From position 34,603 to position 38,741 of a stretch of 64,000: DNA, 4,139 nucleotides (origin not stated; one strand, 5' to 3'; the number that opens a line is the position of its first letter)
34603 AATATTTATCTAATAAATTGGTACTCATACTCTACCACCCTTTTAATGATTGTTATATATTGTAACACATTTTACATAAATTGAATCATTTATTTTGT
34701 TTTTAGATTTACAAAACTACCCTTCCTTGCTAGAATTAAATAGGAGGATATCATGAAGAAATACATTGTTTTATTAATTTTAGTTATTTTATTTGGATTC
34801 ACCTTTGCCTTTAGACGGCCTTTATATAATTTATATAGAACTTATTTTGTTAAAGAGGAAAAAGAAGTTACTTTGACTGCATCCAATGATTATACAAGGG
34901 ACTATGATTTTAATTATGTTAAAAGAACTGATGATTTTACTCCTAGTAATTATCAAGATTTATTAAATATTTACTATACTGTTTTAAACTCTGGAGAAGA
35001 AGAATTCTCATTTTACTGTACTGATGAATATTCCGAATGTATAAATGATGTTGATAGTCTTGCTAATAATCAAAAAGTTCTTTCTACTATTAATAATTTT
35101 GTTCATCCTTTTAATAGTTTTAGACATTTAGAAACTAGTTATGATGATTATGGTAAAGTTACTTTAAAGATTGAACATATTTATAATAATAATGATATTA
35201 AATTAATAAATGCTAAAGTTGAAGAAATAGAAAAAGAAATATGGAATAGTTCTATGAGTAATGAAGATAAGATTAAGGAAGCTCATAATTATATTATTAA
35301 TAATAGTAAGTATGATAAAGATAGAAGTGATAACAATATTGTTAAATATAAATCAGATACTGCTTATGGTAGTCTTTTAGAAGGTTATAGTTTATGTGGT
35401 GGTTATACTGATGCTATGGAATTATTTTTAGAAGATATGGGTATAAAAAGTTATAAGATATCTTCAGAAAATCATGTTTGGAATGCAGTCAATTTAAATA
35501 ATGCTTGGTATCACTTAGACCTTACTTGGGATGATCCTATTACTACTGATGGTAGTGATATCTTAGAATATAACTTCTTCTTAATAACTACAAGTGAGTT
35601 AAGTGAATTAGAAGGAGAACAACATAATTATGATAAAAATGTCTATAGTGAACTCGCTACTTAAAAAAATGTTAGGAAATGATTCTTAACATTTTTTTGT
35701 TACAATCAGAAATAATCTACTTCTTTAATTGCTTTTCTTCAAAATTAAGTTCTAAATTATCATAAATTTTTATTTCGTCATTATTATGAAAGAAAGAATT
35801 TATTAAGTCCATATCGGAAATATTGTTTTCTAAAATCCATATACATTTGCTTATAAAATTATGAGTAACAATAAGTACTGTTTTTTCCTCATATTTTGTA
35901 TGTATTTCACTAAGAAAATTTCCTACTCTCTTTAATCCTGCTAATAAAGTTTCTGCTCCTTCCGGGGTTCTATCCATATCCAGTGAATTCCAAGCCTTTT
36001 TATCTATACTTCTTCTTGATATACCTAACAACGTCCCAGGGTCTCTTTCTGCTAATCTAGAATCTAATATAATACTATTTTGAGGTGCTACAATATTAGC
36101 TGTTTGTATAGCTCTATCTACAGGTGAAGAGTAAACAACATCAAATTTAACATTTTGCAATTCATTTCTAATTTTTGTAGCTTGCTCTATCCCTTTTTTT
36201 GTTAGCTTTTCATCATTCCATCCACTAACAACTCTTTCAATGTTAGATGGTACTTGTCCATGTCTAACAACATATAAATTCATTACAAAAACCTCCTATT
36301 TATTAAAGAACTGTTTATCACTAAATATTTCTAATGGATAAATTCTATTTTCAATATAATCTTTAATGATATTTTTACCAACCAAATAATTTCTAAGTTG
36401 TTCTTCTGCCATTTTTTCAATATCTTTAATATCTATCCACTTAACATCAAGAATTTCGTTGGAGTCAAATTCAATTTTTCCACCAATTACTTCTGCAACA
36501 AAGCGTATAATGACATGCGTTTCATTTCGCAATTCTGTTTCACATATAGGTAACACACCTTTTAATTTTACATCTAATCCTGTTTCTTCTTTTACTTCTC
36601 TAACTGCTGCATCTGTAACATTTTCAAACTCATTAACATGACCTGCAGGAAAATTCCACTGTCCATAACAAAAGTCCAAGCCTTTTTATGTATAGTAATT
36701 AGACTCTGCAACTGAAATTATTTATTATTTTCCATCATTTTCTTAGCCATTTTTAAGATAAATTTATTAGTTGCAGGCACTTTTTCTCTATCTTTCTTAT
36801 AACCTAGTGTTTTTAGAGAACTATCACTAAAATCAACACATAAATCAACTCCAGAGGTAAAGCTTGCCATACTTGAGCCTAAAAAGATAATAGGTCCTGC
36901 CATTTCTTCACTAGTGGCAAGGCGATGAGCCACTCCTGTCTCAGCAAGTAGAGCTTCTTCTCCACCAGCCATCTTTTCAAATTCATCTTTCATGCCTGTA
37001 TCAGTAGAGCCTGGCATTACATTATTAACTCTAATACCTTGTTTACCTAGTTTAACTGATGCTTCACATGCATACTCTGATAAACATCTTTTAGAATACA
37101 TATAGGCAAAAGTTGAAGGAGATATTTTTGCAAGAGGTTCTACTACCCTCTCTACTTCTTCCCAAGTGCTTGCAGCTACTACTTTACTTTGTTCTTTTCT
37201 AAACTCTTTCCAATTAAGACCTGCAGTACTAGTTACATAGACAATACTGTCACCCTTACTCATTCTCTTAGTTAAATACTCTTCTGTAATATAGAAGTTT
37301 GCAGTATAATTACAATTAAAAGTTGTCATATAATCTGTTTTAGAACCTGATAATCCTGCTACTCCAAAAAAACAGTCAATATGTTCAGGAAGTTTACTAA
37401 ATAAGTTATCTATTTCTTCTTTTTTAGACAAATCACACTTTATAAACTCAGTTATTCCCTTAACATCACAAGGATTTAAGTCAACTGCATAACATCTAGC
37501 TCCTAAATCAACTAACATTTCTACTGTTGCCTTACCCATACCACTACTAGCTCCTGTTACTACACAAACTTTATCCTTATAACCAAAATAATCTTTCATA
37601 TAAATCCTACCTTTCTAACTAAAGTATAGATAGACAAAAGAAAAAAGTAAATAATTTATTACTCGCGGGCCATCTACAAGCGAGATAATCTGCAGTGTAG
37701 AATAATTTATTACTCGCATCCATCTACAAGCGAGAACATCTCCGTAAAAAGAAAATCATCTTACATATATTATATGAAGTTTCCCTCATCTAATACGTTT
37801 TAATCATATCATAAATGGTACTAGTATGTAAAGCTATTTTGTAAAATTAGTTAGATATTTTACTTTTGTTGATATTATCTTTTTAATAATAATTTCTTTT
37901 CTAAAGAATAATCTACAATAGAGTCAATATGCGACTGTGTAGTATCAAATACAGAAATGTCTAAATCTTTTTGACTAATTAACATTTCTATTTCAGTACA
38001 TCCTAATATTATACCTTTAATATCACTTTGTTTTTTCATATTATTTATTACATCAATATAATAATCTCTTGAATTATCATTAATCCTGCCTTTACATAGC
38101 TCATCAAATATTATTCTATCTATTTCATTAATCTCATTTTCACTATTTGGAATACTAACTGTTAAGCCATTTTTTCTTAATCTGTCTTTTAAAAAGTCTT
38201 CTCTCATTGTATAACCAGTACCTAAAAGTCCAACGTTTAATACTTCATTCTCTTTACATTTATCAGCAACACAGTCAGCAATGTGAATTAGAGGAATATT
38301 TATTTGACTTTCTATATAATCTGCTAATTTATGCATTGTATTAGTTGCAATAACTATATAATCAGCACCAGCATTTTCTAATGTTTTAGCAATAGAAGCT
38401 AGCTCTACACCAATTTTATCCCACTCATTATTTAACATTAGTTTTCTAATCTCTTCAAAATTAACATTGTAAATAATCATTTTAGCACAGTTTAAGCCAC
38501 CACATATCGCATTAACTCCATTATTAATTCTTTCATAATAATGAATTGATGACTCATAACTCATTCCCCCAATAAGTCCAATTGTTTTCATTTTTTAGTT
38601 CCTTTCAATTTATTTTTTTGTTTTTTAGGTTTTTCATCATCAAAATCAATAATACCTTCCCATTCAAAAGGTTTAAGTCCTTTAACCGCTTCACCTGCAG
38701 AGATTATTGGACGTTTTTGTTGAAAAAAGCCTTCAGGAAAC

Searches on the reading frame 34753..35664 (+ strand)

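Call 64: search_protein_families(library=ncbifam, proteins=[window:34753-35664:+], max_evalue=0.00001)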
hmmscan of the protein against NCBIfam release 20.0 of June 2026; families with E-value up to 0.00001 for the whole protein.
window:34753-35664:+ (303 aa): 1 family
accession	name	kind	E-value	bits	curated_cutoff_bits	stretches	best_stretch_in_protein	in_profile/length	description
NF045980.1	MAG6410_fam_LP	equivalog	1.8e-27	96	450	1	141-285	139-287/622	MAG6410 family transglutaminase-related lipoprotein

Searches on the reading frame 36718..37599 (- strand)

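Call 64: search_protein_families(library=ncbifam, proteins=[window:36718-37599:-], max_evalue=0.00001)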
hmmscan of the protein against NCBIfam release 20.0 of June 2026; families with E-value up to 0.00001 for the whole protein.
window:36718-37599:- (293 aa): 134 families (the best 25 are shown)
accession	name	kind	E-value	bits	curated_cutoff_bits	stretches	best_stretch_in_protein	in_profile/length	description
NF009092.0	PRK12428.1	subfamily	1.3e-52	179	242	1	6-256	2-247/261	coniferyl-alcohol dehydrogenase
NF005559.1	PRK07231.1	subfamily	6e-25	88.2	215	2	160-256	147-244/249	glucose 1-dehydrogenase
NF006074.0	PRK08220.1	equivalog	1.2e-23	84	312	2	7-126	6-136/251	2,3-dihydro-2,3-dihydroxybenzoate dehydrogenase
NF052558.1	MBtsdlDhBudC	equivalog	1.2e-22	80.7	270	2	164-256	147-238/250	meso-2,3-butanediol dehydrogenase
NF005681.0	PRK07478.1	subfamily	5.7e-21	75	267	1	161-260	152-250/254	SDR family oxidoreductase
NF004774.0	PRK06114.1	equivalog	4.8e-20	72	360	1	183-256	185-256/262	SDR family oxidoreductase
NF005467.0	PRK07060.1-5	equivalog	5e-20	72.1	360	2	164-256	148-239/245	SDR family oxidoreductase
NF004818.0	PRK06172.1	equivalog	7.3e-20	71.4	336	1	7-256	5-247/253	SDR family oxidoreductase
NF005118.0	PRK06550.1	equivalog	1.8e-19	70.5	270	2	7-128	3-131/236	3-oxoacyl-ACP reductase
NF004791.0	PRK06138.1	equivalog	4.2e-19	68.9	312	2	164-256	151-246/252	SDR family oxidoreductase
NF006121.0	PRK08265.1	subfamily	1.1e-18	67.7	294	2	165-259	150-245/263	short chain dehydrogenase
NF005095.0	PRK06523.1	subfamily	1.6e-18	67.1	231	2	160-256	147-254/261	oxidoreductase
NF005893.0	PRK07856.1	equivalog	3.4e-18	65.8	255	2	159-256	143-238/255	SDR family oxidoreductase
NF004713.0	PRK06057.1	equivalog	4e-18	65.8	404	1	8-257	8-247/257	3-oxoacyl-ACP reductase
NF004203.0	PRK05653.2-4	subfamily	4.2e-18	65.7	313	2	164-262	155-259/260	3-oxoacyl-ACP reductase FabG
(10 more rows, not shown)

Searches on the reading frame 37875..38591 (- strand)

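Call 64: search_protein_families(library=ncbifam, proteins=[window:37875-38591:-], max_evalue=0.00001)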
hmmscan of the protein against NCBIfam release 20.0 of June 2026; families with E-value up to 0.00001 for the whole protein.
window:37875-38591:- (238 aa): 4 families
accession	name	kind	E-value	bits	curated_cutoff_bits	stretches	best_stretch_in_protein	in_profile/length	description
NF007569.0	PRK10200.1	equivalog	1.3e-67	227.9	417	1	1-230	1-229/230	aspartate/glutamate racemase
TIGR00035.1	asp_race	subfamily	1.3e-58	198.4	93.1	1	1-233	2-231/236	amino acid racemase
NF052483.1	racemase_CuyB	equivalog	4.7e-27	95.4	190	1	4-228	1-224/225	cysteate racemase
TIGR00067.1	glut_race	equivalog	5.6e-06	25.9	146.65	0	69-204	54-186/251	glutamate racemase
